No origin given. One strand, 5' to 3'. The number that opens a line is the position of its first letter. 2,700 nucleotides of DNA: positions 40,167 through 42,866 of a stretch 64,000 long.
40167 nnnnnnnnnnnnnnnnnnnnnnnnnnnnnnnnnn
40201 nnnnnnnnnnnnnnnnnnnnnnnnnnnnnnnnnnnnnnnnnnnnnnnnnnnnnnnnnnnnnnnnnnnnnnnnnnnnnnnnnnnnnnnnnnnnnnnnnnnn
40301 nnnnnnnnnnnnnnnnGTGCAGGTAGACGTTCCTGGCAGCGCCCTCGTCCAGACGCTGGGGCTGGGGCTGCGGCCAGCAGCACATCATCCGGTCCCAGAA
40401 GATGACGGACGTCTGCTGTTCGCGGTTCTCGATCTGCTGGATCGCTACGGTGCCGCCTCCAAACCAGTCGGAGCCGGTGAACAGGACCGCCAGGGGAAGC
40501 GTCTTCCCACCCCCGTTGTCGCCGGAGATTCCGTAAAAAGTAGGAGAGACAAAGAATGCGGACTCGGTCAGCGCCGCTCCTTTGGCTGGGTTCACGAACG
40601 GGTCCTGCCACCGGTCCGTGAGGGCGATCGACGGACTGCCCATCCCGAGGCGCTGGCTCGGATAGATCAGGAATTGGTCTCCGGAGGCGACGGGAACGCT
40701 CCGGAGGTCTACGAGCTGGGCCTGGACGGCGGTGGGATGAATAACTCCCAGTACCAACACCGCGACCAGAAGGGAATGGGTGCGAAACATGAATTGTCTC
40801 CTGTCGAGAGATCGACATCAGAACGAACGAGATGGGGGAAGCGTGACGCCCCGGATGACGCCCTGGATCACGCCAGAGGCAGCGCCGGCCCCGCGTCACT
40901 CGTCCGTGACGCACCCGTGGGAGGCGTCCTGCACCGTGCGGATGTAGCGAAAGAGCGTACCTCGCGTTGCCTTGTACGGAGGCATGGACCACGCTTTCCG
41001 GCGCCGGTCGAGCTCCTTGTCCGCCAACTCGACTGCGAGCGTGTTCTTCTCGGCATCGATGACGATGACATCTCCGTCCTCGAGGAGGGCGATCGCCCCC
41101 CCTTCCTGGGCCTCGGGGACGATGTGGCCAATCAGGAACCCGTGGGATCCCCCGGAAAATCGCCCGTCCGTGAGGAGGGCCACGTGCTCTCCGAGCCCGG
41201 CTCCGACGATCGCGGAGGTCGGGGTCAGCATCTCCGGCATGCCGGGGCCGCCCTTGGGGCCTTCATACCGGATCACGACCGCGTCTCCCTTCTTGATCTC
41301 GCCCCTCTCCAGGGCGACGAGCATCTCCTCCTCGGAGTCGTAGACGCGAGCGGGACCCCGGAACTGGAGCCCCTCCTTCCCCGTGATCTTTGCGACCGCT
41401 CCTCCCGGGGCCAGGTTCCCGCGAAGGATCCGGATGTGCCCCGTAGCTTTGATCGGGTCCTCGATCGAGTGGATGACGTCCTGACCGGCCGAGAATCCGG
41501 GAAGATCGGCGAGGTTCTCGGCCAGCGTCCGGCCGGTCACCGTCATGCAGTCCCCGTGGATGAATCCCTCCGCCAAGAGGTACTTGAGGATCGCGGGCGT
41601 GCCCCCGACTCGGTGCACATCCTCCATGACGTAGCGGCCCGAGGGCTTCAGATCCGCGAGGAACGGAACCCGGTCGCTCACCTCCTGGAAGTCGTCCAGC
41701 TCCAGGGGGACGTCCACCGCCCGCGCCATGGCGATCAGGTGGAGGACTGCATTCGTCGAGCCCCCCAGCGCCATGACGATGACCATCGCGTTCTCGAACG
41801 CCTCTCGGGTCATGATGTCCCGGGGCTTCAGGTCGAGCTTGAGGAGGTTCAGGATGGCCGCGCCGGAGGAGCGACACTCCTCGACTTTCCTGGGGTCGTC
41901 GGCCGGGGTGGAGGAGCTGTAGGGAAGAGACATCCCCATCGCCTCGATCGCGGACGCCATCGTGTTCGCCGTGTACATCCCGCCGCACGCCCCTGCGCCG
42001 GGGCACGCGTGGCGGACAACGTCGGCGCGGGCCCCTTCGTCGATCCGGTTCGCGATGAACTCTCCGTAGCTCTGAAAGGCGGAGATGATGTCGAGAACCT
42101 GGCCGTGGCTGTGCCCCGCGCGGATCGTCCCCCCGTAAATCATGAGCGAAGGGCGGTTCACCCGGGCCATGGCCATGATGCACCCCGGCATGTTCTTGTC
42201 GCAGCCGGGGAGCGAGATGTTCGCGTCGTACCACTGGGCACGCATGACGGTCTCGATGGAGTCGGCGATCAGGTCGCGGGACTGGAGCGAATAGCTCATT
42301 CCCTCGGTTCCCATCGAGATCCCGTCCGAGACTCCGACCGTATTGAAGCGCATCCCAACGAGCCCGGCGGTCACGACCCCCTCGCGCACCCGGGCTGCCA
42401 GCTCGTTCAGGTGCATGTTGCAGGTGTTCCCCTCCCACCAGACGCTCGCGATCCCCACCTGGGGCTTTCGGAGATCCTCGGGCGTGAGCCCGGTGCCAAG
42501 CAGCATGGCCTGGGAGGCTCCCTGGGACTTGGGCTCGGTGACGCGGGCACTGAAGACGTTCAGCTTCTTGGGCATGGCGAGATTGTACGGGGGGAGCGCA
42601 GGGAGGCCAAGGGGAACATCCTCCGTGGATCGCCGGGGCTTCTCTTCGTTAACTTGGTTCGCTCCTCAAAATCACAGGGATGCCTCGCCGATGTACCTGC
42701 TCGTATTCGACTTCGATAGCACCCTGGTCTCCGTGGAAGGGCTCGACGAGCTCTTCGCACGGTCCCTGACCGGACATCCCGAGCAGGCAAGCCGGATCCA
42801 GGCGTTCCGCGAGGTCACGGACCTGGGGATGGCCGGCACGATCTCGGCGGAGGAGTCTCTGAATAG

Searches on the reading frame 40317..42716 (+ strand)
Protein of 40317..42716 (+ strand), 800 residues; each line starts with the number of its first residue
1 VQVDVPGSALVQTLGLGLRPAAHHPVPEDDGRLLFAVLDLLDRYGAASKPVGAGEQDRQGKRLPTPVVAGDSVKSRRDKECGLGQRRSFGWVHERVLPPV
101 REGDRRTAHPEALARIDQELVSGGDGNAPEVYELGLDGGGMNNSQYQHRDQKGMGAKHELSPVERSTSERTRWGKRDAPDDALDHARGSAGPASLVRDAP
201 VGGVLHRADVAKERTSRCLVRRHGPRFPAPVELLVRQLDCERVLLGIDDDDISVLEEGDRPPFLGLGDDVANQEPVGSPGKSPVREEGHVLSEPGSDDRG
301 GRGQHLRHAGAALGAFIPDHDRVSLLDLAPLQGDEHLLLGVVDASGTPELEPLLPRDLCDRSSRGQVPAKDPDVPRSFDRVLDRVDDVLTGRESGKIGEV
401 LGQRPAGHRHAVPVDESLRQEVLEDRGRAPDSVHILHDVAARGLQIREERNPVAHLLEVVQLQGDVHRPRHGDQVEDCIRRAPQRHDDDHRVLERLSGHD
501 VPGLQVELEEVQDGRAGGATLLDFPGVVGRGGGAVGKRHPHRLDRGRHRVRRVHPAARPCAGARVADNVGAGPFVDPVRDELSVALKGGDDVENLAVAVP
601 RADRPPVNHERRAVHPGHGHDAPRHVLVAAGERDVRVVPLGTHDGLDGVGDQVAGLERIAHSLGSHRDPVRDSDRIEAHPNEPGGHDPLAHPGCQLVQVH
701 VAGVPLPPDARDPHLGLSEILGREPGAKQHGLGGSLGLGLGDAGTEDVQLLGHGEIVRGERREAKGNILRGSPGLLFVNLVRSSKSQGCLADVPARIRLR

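Call 63: list_cluster_members(proteins=[window:40317-42716:+, window:53696-54952:-, window:62614-63984:-, window:50573-51379:+])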
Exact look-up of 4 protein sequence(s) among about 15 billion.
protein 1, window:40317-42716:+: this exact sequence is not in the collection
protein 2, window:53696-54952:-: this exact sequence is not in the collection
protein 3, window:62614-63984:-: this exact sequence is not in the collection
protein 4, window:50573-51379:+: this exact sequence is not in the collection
